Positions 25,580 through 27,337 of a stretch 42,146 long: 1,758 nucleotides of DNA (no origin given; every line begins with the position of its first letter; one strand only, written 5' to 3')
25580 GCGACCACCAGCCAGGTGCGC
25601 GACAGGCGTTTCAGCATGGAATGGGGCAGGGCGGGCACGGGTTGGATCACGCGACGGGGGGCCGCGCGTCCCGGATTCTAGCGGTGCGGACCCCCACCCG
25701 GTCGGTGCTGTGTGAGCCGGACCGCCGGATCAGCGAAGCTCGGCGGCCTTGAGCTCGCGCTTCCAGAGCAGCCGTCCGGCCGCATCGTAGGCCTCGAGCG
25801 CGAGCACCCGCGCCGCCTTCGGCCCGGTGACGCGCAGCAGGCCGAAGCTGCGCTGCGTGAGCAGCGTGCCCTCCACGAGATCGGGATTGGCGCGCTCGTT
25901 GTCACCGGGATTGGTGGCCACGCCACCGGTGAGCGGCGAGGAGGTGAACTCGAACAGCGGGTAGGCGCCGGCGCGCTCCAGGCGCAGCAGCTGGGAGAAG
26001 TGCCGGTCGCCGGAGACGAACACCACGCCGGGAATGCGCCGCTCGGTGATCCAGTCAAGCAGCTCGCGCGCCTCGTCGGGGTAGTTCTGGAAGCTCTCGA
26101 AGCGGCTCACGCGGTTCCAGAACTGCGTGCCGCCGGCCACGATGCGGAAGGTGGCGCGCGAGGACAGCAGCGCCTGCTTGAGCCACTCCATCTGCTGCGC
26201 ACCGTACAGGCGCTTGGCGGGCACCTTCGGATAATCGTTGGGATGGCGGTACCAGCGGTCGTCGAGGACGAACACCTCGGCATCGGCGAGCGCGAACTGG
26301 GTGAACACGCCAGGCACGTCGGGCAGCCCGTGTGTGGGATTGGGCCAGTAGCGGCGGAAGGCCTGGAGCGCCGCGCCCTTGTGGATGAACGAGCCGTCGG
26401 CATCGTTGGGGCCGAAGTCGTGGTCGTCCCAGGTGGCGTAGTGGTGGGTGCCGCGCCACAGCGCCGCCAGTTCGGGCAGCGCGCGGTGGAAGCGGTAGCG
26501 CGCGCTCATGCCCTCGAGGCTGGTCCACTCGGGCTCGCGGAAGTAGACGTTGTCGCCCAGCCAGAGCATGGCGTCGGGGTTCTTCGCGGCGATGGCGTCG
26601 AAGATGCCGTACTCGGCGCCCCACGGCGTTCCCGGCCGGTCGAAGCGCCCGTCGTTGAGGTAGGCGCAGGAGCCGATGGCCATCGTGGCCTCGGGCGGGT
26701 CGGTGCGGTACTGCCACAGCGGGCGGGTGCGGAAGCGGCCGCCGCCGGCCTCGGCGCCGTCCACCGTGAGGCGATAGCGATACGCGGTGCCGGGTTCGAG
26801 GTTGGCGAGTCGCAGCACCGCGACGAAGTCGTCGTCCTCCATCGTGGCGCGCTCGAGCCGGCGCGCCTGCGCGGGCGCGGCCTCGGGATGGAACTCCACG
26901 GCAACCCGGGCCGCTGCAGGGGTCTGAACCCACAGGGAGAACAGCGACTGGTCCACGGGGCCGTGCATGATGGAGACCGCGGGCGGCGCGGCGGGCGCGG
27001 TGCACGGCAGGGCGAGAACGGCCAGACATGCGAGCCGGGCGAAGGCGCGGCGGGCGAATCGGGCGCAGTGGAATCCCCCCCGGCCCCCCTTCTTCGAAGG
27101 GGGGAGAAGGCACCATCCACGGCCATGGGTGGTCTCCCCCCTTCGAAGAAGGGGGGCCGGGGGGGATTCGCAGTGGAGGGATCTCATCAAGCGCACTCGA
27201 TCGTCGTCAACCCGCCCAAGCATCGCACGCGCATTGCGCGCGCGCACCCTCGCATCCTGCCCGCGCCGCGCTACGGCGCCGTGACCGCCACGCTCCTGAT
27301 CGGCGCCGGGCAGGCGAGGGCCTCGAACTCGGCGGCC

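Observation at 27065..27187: Palindromic MITE/REP-like element inserted in frame inside the Tat-type signal peptide of a PhoD-like phosphatase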

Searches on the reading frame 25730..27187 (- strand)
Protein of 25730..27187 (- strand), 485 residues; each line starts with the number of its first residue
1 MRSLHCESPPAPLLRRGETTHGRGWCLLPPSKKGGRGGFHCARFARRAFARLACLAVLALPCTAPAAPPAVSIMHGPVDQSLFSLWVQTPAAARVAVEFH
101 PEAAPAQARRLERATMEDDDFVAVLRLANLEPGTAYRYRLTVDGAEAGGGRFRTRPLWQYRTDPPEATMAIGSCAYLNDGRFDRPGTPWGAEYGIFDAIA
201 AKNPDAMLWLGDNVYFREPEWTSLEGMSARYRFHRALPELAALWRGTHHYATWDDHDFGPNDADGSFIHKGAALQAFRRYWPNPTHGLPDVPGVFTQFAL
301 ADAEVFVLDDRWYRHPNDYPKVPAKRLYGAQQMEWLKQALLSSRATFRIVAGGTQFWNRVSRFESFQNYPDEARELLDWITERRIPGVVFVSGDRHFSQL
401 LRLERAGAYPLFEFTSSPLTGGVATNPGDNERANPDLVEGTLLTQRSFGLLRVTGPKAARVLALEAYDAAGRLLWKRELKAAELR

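Call 8: search_protein_families(library=pfam, proteins=[window:25730-27187:-])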
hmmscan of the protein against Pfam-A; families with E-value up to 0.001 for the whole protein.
window:25730-27187:- (485 aa): 3 families
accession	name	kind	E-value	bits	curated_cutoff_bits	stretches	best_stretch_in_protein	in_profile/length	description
PF09423.15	PhoD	-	2.7e-23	83.1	27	1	191-424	12-296/343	PhoD-like phosphatase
PF25077.1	DUF7800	-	1.1e-06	29.2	27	1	78-146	13-75/89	Domain of unknown function (DUF7800)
PF16655.11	PhoD_N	-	8.1e-06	26.7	30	1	73-154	3-90/90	PhoD-like phosphatase, N-terminal domain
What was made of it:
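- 25730..27187 (-): PhoD-family phosphatase ORF, 485 aa. The element occupies codons 7-39, and codons 40-41 are the second His-Cys. Pfam PF09423 (call 8).
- On PhoD-like phosphatase: PF09423 E = 2.7e-23, PF25077 and PF16655 (call 8).
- Checked: The gene is PhoD family: PF09423, E = 2.7e-23 (call 8).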

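Call 12: find_homologous_proteins(query=window:25730-27187:-, max_evalue=1e-30)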
Query window:25730-27187:- (485 aa): 1415 proteins with E <= 1e-30 among 8000 candidates; the best 120 are listed.
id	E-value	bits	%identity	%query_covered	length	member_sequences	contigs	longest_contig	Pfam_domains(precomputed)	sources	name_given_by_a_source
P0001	8.5e-286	967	91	92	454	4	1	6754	PF09423.16,PF16655.13,PF25077.2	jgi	jgi:alkaline phosphatase D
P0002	3.2e-256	869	86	88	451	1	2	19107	PF09423.16,PF16655.13,PF25077.2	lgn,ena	-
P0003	2.6e-249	846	84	88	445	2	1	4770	PF09423.16,PF16655.13,PF25077.2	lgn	-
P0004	1.7e-247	840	83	89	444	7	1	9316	PF09423.16,PF16655.13,PF25077.2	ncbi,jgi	jgi:alkaline phosphatase D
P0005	4.1e-247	839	85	88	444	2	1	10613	PF09423.16,PF16655.13,PF25077.2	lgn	-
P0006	5.2e-209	713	88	71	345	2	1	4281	PF09423.16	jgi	jgi:alkaline phosphatase D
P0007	1.8e-200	685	68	91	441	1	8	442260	PF09423.16,PF16655.13,PF25077.2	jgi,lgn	jgi:alkaline phosphatase D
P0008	2.1e-200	685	67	88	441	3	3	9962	PF09423.16,PF16655.13,PF25077.2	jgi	jgi:alkaline phosphatase D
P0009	4.0e-197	674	67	89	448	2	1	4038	PF09423.16,PF16655.13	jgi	jgi:alkaline phosphatase D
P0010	1.5e-188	646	64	89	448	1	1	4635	PF09423.16,PF16655.13,PF25077.2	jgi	-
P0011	3.8e-188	645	66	86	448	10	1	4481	PF09423.16,PF16655.13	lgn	-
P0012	4.1e-186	638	66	85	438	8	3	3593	PF09423.16,PF16655.13,PF25077.2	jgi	jgi:alkaline phosphatase D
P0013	9.4e-186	637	64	87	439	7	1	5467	PF09423.16,PF16655.13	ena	-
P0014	1.6e-185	636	65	86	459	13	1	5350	PF09423.16,PF16655.13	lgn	-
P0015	2.6e-185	635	65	86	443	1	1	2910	PF09423.16,PF16655.13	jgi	jgi:alkaline phosphatase D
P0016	1.1e-184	633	64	88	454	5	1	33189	PF09423.16,PF16655.13,PF25077.2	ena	-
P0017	4.3e-184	631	64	89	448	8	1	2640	PF09423.16,PF16655.13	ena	-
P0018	1.9e-183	629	63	86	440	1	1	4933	PF09423.16,PF16655.13,PF25077.2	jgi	jgi:alkaline phosphatase D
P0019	9.0e-183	627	70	77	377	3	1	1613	PF09423.16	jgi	jgi:alkaline phosphatase D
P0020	1.2e-182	627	62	91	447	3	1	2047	PF09423.16,PF16655.13,PF25077.2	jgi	jgi:alkaline phosphatase D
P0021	5.8e-182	624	63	86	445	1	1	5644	PF09423.16,PF25077.2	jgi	jgi:alkaline phosphatase D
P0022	3.5e-181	622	65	85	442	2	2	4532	PF09423.16,PF16655.13,PF25077.2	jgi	jgi:alkaline phosphatase D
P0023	5.8e-181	621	64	85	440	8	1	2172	PF09423.16,PF16655.13,PF25077.2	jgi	jgi:alkaline phosphatase D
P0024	6.7e-181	621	64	85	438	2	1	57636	PF09423.16,PF16655.13,PF25077.2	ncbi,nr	ncbi:MAG TPA: alkaline phosphatase D family protein [Burkholderiales bacterium]|nr:alkaline phosphat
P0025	1.3e-180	620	63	87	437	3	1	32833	PF09423.16,PF16655.13,PF25077.2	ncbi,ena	-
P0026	2.1e-180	619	61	90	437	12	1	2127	PF09423.16,PF16655.13,PF25077.2,PF16656.12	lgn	-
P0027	3.0e-180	619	64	86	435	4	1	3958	PF09423.16,PF16655.13,PF25077.2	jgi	jgi:alkaline phosphatase D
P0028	3.2e-180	618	64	87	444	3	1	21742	PF09423.16,PF16655.13,PF25077.2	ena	-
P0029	5.8e-180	618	64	86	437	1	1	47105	PF09423.16,PF16655.13,PF25077.2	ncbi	-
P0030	3.2e-179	615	63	85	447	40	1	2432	PF09423.16,PF16655.13,PF25077.2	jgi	jgi:alkaline phosphatase D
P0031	3.9e-179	615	64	86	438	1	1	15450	PF09423.16,PF16655.13,PF25077.2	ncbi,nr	ncbi:MAG TPA: alkaline phosphatase D family protein [Burkholderiales bacterium]|nr:alkaline phosphat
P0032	8.1e-179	614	63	86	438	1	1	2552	PF09423.16,PF16655.13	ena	-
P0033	1.1e-178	613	64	86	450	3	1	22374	PF09423.16,PF16655.13,PF25077.2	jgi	jgi:alkaline phosphatase D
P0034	1.1e-178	613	63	87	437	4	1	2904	PF09423.16,PF16655.13,PF25077.2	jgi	jgi:alkaline phosphatase D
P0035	1.1e-178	613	65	85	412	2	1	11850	PF09423.16,PF16655.13,PF25077.2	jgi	jgi:alkaline phosphatase D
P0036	1.5e-178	613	64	87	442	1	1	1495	PF09423.16,PF16655.13,PF25077.2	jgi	jgi:alkaline phosphatase D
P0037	2.0e-178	613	62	91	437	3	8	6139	PF09423.16,PF16655.13,PF25077.2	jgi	jgi:alkaline phosphatase D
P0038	2.8e-178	612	62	86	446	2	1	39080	PF09423.16,PF16655.13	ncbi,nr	ncbi:MAG: alkaline phosphatase D family protein [Burkholderiales bacterium]|nr:alkaline phosphatase 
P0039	3.9e-178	612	62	90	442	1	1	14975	PF09423.16,PF25077.2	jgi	jgi:alkaline phosphatase D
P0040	5.4e-178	611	61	89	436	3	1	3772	PF09423.16,PF16655.13,PF25077.2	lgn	-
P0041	5.4e-178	611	64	86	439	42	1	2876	PF09423.16,PF16655.13,PF25077.2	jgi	jgi:alkaline phosphatase D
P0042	5.6e-178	611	63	86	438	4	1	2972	PF09423.16,PF16655.13,PF25077.2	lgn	-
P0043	6.1e-178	611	63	86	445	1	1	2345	PF09423.16,PF16655.13,PF25077.2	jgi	jgi:alkaline phosphatase D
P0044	6.4e-178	611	63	85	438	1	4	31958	PF09423.16,PF16655.13,PF25077.2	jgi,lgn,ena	jgi:alkaline phosphatase D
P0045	7.2e-178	611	62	85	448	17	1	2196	PF09423.16,PF16655.13,PF25077.2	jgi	jgi:alkaline phosphatase D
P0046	1.3e-177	610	63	86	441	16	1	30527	PF09423.16,PF16655.13,PF25077.2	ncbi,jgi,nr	ncbi:MAG TPA: alkaline phosphatase D family protein [Burkholderiales bacterium]|nr:alkaline phosphat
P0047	1.7e-177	610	61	91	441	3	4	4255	PF09423.16,PF25077.2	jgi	jgi:alkaline phosphatase D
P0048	3.4e-177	608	62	85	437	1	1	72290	PF09423.16,PF16655.13,PF25077.2,PF16656.12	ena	-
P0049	3.6e-177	608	63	87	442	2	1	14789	PF09423.16,PF16655.13,PF25077.2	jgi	jgi:alkaline phosphatase D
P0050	3.8e-177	608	64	86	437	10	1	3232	PF09423.16,PF16655.13,PF25077.2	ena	-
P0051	6.4e-177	608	60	89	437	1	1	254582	PF09423.16,PF16655.13,PF25077.2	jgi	jgi:alkaline phosphatase D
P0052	7.1e-177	607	61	90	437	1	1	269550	PF09423.16,PF16655.13,PF25077.2,PF16656.12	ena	-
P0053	1.2e-176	607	63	85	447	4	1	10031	PF09423.16,PF16655.13,PF25077.2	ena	-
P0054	2.6e-176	606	62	89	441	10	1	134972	PF09423.16,PF16655.13,PF25077.2,PF16656.12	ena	-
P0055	3.6e-176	605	63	87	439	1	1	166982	PF09423.16,PF16655.13,PF25077.2,PF16656.12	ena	-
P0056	4.2e-176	605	61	90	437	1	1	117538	PF09423.16,PF16655.13,PF25077.2,PF16656.12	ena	-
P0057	5.8e-176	604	64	85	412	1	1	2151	PF09423.16,PF16655.13,PF25077.2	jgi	jgi:alkaline phosphatase D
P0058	5.8e-176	604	63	85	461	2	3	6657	PF09423.16,PF16655.13,PF25077.2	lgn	-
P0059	9.9e-176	604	59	90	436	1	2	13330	PF09423.16,PF16655.13,PF25077.2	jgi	jgi:alkaline phosphatase D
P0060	1.3e-175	603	63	85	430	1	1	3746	PF09423.16,PF16655.13,PF25077.2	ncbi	-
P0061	1.5e-175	603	63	86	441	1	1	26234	PF09423.16,PF25077.2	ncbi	-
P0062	1.8e-175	603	61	90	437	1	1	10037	PF09423.16,PF16655.13,PF25077.2,PF16656.12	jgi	jgi:alkaline phosphatase D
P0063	2.0e-175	603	61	90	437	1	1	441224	PF09423.16,PF16655.13,PF25077.2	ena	-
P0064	2.4e-175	602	63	87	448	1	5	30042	PF09423.16,PF16655.13,PF25077.2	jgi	jgi:alkaline phosphatase D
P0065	3.4e-175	602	63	86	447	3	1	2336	PF09423.16,PF16655.13,PF25077.2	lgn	-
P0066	4.2e-175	602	62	86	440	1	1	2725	PF09423.16,PF16655.13,PF25077.2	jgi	-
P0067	4.3e-175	602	61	90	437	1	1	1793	PF09423.16,PF16655.13,PF25077.2,PF16656.12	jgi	jgi:alkaline phosphatase D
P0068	4.9e-175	601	61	85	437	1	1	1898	PF09423.16,PF16655.13,PF25077.2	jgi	-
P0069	8.7e-175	601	62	85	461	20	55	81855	PF09423.16,PF16655.13,PF25077.2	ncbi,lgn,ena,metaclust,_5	metaclust:\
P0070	1.1e-174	600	62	85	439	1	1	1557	PF09423.16,PF16655.13,PF25077.2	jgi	jgi:alkaline phosphatase D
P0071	3.9e-174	598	60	91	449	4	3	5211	PF09423.16,PF16655.13,PF25077.2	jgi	jgi:alkaline phosphatase D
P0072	8.3e-174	597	61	91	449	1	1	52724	PF09423.16,PF16655.13,PF25077.2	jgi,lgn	-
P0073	8.4e-174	597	62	86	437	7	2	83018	PF09423.16,PF16655.13,PF25077.2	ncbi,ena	-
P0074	8.5e-174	597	58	90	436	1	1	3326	PF09423.16,PF16655.13,PF25077.2,PF16656.12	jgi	jgi:alkaline phosphatase D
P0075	1.3e-173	597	60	91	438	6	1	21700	PF09423.16,PF16655.13,PF25077.2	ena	-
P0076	6.5e-173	594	61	86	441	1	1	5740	PF09423.16,PF25077.2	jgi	jgi:alkaline phosphatase D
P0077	1.1e-172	594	63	86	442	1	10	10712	PF09423.16,PF16655.13,PF25077.2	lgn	-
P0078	1.7e-172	593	60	89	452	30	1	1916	PF09423.16,PF16655.13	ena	-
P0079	3.0e-172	592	59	91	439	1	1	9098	PF09423.16,PF25077.2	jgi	jgi:alkaline phosphatase D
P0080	1.2e-171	590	62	86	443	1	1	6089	PF09423.16,PF16655.13,PF25077.2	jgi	jgi:alkaline phosphatase D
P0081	1.6e-171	590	59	91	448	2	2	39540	PF09423.16,PF16655.13,PF25077.2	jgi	jgi:alkaline phosphatase D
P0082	2.0e-171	589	61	86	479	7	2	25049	PF09423.16,PF16655.13,PF25077.2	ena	-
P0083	3.0e-171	589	61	86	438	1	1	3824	PF09423.16,PF16655.13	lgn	-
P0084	7.7e-171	588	60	89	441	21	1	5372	PF09423.16,PF16655.13,PF25077.2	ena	-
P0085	9.7e-171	587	60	90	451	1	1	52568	PF09423.16,PF16655.13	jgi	jgi:alkaline phosphatase D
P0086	1.2e-170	587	61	86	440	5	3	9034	PF09423.16,PF25077.2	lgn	-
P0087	1.8e-170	586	61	86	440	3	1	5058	PF09423.16,PF16655.13,PF25077.2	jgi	jgi:alkaline phosphatase D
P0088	4.8e-170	585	61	85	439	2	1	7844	PF09423.16,PF16655.13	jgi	jgi:alkaline phosphatase D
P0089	1.1e-169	584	60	86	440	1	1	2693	PF09423.16,PF16655.13,PF25077.2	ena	-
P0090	2.1e-169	583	61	87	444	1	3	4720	PF09423.16,PF16655.13,PF25077.2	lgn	-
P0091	3.1e-169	582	61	86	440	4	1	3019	PF09423.16,PF16655.13,PF25077.2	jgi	jgi:alkaline phosphatase D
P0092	3.7e-169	582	61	86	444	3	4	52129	PF09423.16,PF16655.13,PF25077.2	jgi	-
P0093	6.8e-169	581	58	91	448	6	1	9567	PF09423.16,PF16655.13,PF25077.2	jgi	-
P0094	9.1e-169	581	59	91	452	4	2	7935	PF09423.16,PF16655.13,PF25077.2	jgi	jgi:alkaline phosphatase D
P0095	5.5e-168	578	58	94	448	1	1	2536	PF09423.16,PF16655.13,PF25077.2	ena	-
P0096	7.2e-167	574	59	87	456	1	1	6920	PF09423.16,PF16655.13,PF25077.2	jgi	jgi:alkaline phosphatase D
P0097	1.4e-166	574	59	86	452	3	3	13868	PF09423.16,PF16655.13,PF25077.2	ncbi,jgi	jgi:alkaline phosphatase D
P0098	4.0e-166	572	60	86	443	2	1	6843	PF09423.16,PF16655.13,PF25077.2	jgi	-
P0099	4.6e-166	572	61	85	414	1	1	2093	PF09423.16,PF16655.13,PF25077.2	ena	-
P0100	2.3e-165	569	61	85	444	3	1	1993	PF09423.16,PF16655.13,PF25077.2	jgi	jgi:alkaline phosphatase D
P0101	3.6e-165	569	60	91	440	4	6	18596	PF09423.16,PF16655.13,PF25077.2,PF16656.12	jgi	jgi:alkaline phosphatase D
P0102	5.4e-165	568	59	86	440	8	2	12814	PF09423.16,PF16655.13,PF25077.2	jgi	jgi:alkaline phosphatase D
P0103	1.9e-164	566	59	89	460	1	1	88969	PF09423.16,PF16655.13,PF25077.2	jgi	jgi:alkaline phosphatase D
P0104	2.4e-164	566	58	87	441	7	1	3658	PF09423.16,PF16655.13,PF25077.2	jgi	jgi:alkaline phosphatase D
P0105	4.2e-164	565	61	85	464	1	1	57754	PF09423.16,PF16655.13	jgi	-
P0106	6.0e-164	565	59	91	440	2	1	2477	PF09423.16,PF16655.13,PF25077.2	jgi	jgi:alkaline phosphatase D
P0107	1.4e-163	564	60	85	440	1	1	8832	PF09423.16,PF16655.13,PF25077.2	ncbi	-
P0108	4.0e-163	562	60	86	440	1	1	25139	PF09423.16,PF16655.13,PF25077.2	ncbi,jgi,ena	-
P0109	1.0e-162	561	57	91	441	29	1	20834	PF09423.16,PF16655.13,PF25077.2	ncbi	-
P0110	9.3e-162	558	57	88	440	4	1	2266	PF09423.16,PF16655.13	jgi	jgi:alkaline phosphatase D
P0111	1.6e-156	540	57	92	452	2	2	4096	PF09423.16,PF16655.13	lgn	-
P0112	8.7e-156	538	57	86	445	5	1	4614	PF09423.16,PF16655.13,PF25077.2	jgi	-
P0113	8.7e-154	531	58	86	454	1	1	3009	PF09423.16,PF16655.13,PF25077.2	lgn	-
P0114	1.3e-153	531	56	89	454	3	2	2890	PF09423.16,PF25077.2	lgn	-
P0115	6.4e-145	502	53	87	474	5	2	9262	PF09423.16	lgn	-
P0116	1.5e-143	497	53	85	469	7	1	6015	PF09423.16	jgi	jgi:alkaline phosphatase D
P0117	6.1e-143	495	53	85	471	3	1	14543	PF09423.16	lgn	-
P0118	8.5e-143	495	52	85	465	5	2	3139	PF09423.16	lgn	-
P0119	8.2e-142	492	52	91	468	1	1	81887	PF09423.16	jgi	jgi:alkaline phosphatase D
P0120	1.2e-141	491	52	85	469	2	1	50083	PF09423.16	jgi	jgi:alkaline phosphatase D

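Call 14: find_encoding_contigs(protein=P0001, flank=5000, max_places=4)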
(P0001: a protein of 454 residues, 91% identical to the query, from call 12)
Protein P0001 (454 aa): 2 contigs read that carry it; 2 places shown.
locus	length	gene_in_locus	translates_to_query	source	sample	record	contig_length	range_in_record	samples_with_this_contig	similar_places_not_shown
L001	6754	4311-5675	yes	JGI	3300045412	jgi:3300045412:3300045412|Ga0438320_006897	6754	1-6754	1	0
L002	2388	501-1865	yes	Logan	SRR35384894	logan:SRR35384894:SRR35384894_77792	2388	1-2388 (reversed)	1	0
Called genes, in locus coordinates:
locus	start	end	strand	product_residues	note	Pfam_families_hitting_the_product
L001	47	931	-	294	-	PF02653:BPD_transp_2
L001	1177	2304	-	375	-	PF13433:Peripla_BP_5, PF13458:Peripla_BP_6, PF01094:ANF_receptor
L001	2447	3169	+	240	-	PF13489:Methyltransf_23 (faint), PF08241:Methyltransf_11, PF08242:Methyltransf_12 (weak), PF13649:Methyltransf_25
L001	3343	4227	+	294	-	PF19795:DUF6279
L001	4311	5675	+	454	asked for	PF16655:PhoD_N (weak), PF25077:DUF7800 (weak), PF09423:PhoD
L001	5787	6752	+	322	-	?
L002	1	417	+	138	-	?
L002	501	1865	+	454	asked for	PF16655:PhoD_N (weak), PF25077:DUF7800 (weak), PF09423:PhoD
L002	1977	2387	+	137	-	?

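Call 15: find_encoding_contigs(protein=window:25730-27187:-, flank=10000, max_places=4)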
Protein window:25730-27187:- (485 aa): no gene with exactly this product is on record in the collection.

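Call 29: list_cluster_members(proteins=[P0004, P0002, P0001, P0007])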
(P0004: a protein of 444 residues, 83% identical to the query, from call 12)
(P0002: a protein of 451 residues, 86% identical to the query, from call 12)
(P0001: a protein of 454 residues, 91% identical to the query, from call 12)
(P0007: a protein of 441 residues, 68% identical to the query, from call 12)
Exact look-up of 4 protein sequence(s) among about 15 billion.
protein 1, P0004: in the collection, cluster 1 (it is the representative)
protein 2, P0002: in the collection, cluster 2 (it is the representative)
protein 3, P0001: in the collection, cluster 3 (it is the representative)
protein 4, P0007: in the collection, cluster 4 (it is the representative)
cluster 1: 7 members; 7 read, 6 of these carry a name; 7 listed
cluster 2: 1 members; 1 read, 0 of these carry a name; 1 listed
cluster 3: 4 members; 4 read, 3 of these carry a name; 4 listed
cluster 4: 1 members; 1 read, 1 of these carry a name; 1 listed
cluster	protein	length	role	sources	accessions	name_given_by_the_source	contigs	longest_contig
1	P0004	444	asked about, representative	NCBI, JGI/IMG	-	alkaline phosphatase D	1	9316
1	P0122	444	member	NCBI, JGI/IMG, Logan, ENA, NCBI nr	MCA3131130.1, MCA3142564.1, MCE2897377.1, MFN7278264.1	MAG: alkaline phosphatase D family protein [Betaproteobacteria bacterium] | alkaline phosphatase D | alkaline phosphatase D family protein [Rhodocyclaceae bacterium]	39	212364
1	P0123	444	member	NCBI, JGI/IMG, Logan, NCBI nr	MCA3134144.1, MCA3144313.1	MAG: alkaline phosphatase D family protein [Rhodocyclaceae bacterium] | alkaline phosphatase D family protein [Rhodocyclaceae bacterium]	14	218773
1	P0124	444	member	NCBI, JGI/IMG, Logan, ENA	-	alkaline phosphatase D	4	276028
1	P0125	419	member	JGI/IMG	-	alkaline phosphatase D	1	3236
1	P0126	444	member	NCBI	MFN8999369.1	MAG: alkaline phosphatase D family protein [Betaproteobacteria bacterium]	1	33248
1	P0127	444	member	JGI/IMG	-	-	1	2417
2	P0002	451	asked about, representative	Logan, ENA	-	-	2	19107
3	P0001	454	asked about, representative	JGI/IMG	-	alkaline phosphatase D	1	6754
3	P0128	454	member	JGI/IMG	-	alkaline phosphatase D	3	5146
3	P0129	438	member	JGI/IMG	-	alkaline phosphatase D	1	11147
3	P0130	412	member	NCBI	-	-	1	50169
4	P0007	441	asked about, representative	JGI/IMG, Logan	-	alkaline phosphatase D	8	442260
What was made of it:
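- The contig appears to come from a metagenome assembly (NCBI contig of 50,169 nt; its closest relatives are MAGs) (call 29).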

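Call 30: find_encoding_contigs(protein=window:25730-26968:-, flank=10000, max_places=6)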
Protein window:25730-26968:- (412 aa): no gene with exactly this product is on record in the collection.

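Call 35: search_protein_families(library=ncbifam, proteins=[window:25730-27187:-, P0001, P0003], max_evalue=10)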
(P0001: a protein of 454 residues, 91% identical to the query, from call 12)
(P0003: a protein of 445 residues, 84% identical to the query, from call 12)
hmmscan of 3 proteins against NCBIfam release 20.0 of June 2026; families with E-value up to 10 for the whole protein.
window:25730-27187:- (485 aa): 1 family
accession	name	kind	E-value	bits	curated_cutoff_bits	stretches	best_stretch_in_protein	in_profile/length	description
NF058638.1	AlkPhosPhoDBac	equivalog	5.8e-08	31.4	1000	1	128-398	129-433/574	alkaline phosphatase PhoD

P0001 (454 aa): 1 family
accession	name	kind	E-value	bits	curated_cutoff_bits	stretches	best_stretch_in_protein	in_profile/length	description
NF058638.1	AlkPhosPhoDBac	equivalog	2.3e-07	29.4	1000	1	97-367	129-433/574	alkaline phosphatase PhoD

P0003 (445 aa): 1 family
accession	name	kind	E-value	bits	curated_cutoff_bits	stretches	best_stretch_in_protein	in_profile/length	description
NF058638.1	AlkPhosPhoDBac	equivalog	4.2e-10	38.5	1000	1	86-358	127-433/574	alkaline phosphatase PhoD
